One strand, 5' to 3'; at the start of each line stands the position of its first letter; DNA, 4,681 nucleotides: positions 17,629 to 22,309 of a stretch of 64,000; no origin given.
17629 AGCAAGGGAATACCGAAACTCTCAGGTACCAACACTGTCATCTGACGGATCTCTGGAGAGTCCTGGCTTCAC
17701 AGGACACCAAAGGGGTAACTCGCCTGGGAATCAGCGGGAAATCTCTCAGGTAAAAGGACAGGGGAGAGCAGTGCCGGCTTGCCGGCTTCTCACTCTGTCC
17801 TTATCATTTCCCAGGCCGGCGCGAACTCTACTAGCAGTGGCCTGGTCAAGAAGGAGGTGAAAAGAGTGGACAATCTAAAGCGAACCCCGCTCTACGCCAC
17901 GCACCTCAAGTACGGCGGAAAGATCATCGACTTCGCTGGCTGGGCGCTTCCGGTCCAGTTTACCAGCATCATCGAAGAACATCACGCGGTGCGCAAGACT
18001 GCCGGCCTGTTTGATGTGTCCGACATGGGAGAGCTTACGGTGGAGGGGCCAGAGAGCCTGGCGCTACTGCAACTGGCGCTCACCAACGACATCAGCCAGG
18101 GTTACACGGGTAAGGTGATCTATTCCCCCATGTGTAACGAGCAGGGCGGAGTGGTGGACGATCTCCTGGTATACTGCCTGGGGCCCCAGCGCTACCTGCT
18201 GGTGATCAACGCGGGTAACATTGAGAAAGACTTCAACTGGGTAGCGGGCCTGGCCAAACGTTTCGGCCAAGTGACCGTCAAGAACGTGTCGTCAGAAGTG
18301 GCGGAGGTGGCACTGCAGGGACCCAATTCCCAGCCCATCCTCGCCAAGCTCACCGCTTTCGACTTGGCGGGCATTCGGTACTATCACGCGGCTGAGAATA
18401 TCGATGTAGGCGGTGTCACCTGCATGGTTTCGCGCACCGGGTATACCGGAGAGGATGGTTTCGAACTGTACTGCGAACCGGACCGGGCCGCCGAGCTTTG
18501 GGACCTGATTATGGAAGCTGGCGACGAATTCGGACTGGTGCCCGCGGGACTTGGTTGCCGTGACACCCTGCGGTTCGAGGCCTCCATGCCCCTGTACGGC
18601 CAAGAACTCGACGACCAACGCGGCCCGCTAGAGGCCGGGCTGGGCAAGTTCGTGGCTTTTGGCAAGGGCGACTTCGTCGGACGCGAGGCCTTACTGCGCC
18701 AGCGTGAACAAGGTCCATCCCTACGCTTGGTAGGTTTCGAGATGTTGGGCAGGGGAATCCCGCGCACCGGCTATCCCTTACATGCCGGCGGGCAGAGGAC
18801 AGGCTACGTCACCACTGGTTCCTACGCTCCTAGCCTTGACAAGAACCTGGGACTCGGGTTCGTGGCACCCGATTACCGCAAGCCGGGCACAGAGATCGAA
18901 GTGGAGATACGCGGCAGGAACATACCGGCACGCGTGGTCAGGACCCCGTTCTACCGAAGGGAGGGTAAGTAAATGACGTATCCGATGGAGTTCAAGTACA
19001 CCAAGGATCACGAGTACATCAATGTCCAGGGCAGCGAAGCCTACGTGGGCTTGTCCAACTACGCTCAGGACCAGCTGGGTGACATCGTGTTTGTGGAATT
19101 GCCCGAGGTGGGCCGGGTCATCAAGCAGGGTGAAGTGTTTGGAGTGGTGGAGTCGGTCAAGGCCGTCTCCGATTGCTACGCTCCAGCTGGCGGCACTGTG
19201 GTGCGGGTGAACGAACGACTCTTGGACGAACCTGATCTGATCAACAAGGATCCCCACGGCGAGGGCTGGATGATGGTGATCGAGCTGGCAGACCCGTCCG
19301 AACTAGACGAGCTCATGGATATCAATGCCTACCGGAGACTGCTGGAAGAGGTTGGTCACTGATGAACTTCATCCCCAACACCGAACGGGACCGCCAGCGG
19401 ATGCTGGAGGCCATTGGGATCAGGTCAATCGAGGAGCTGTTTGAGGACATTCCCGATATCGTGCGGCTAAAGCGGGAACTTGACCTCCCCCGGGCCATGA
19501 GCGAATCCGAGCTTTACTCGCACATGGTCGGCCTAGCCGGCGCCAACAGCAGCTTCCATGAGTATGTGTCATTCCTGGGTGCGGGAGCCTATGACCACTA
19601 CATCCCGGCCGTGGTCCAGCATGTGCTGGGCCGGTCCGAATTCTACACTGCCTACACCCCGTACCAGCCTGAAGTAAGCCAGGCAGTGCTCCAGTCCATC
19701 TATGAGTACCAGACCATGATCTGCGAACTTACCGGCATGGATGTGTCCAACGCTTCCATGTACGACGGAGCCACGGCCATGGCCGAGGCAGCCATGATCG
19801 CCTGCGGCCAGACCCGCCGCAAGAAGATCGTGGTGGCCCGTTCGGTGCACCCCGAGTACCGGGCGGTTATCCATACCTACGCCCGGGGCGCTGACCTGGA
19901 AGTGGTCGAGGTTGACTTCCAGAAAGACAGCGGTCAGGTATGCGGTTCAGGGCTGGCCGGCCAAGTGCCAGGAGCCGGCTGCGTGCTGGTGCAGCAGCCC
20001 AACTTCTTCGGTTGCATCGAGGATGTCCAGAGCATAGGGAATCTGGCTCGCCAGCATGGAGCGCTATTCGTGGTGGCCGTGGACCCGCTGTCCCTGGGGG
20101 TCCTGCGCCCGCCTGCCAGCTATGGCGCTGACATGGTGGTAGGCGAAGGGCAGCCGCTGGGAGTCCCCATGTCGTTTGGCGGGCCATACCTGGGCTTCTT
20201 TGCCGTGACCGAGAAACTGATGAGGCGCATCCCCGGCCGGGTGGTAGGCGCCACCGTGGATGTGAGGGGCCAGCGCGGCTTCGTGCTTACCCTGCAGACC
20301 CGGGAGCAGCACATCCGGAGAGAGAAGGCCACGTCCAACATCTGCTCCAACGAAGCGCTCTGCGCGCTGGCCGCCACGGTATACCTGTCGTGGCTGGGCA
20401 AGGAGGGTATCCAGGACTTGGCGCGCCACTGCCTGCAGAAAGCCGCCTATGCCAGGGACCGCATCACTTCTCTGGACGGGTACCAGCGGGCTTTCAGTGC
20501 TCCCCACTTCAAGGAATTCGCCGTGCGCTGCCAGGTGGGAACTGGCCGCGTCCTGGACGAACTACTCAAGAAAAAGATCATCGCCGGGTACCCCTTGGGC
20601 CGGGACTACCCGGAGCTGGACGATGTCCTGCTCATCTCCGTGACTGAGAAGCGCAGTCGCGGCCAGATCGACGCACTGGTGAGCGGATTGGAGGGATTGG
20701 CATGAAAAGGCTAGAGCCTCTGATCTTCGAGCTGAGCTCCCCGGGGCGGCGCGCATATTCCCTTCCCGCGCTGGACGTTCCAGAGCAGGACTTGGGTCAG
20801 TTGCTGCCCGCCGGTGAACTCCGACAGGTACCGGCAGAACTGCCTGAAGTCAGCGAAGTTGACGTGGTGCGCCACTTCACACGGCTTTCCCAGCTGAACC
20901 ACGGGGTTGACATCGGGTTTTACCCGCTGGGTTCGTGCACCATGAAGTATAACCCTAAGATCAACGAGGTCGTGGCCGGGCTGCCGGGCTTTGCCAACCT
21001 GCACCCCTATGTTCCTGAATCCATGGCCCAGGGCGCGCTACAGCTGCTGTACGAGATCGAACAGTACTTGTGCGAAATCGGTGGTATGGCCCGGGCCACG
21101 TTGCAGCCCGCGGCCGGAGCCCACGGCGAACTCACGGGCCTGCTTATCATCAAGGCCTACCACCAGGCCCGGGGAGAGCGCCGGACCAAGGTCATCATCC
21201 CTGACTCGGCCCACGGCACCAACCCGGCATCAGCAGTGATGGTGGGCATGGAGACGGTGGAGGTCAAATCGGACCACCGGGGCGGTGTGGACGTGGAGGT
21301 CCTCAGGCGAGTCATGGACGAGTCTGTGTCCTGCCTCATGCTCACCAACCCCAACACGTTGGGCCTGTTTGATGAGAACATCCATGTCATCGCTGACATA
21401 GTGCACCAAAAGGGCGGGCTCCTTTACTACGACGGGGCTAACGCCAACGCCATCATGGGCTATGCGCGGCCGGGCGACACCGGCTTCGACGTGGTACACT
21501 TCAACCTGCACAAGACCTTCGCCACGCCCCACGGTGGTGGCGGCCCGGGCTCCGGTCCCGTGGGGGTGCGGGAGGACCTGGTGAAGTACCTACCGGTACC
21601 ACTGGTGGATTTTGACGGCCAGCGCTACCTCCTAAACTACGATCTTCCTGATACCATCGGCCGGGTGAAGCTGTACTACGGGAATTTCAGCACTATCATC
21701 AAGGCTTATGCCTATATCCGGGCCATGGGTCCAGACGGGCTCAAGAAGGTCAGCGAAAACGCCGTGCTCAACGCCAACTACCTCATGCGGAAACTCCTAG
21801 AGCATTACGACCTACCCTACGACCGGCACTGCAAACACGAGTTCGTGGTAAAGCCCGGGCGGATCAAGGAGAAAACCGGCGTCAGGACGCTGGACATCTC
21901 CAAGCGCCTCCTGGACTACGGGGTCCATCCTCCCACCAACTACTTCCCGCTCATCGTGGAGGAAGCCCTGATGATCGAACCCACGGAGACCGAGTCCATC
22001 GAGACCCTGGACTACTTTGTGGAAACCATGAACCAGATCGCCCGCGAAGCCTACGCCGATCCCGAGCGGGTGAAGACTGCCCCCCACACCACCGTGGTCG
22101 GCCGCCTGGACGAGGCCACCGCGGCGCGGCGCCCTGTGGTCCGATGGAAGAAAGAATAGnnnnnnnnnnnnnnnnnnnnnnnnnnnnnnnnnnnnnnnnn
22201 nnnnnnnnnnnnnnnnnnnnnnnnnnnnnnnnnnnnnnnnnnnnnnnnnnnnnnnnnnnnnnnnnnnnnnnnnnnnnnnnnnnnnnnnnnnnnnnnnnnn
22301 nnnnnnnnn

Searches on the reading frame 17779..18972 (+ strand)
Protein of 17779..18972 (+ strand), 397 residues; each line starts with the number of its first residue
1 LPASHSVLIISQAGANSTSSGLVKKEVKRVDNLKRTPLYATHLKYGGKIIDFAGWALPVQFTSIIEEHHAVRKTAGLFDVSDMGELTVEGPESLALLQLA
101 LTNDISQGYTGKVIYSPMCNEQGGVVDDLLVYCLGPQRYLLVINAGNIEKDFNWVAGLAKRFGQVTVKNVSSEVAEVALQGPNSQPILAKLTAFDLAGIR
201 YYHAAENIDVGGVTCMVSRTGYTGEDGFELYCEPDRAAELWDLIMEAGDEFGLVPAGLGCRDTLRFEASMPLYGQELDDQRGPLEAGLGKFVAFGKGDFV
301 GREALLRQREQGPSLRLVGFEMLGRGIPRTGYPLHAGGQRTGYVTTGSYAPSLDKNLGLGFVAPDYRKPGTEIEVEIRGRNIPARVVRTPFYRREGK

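Call 54: search_protein_families(library=pfam, proteins=[window:17779-18972:+], max_evalue=0.001)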
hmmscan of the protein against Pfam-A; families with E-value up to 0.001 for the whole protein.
window:17779-18972:+ (397 aa): 2 families
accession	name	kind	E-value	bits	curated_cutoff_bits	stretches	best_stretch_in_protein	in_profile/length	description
PF01571.26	GCV_T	-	1.6e-91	306.5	25.6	1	38-290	1-254/255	Aminomethyltransferase folate-binding domain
PF08669.17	GCV_T_C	-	6e-25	87.4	25.9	1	316-392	2-79/80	Glycine cleavage T-protein C-terminal barrel domain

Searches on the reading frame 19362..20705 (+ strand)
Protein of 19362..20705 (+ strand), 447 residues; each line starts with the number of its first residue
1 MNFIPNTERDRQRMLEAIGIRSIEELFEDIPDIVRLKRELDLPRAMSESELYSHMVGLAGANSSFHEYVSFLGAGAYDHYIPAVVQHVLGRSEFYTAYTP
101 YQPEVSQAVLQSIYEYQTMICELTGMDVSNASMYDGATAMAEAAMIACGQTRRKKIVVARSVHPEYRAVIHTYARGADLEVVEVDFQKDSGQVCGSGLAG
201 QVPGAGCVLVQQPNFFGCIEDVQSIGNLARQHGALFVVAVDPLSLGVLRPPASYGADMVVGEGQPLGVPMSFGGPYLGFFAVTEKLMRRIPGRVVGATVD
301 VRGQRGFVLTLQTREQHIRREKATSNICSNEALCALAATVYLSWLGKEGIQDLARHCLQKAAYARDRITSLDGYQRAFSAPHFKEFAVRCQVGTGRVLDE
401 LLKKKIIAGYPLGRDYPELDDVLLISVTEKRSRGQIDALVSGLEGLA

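Call 54: search_protein_families(library=pfam, proteins=[window:19362-20705:+], max_evalue=0.001)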
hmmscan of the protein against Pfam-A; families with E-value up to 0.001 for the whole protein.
window:19362-20705:+ (447 aa): 2 families
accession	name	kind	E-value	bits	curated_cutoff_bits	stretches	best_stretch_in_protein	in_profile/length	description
PF02347.22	GDC-P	-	6.3e-144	480.5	26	1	2-441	2-427/429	Glycine cleavage system P-protein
PF00266.25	Aminotran_5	-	0.00056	19.4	21.5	0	151-377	86-300/371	Aminotransferase class-V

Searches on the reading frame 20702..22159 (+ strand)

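Call 54: search_protein_families(library=pfam, proteins=[window:20702-22159:+], max_evalue=0.001)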
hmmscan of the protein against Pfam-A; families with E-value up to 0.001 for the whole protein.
window:20702-22159:+ (485 aa): 3 families
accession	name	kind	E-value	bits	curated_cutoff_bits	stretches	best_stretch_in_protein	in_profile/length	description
PF21478.3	GcvP2_C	-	7.8e-28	97.3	27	1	351-450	2-102/122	Glycine dehydrogenase, C-terminal domain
PF02347.22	GDC-P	-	7.7e-11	41.9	26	1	50-302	47-288/429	Glycine cleavage system P-protein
PF00266.25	Aminotran_5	-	0.00064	19.2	21.5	1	149-278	77-207/371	Aminotransferase class-V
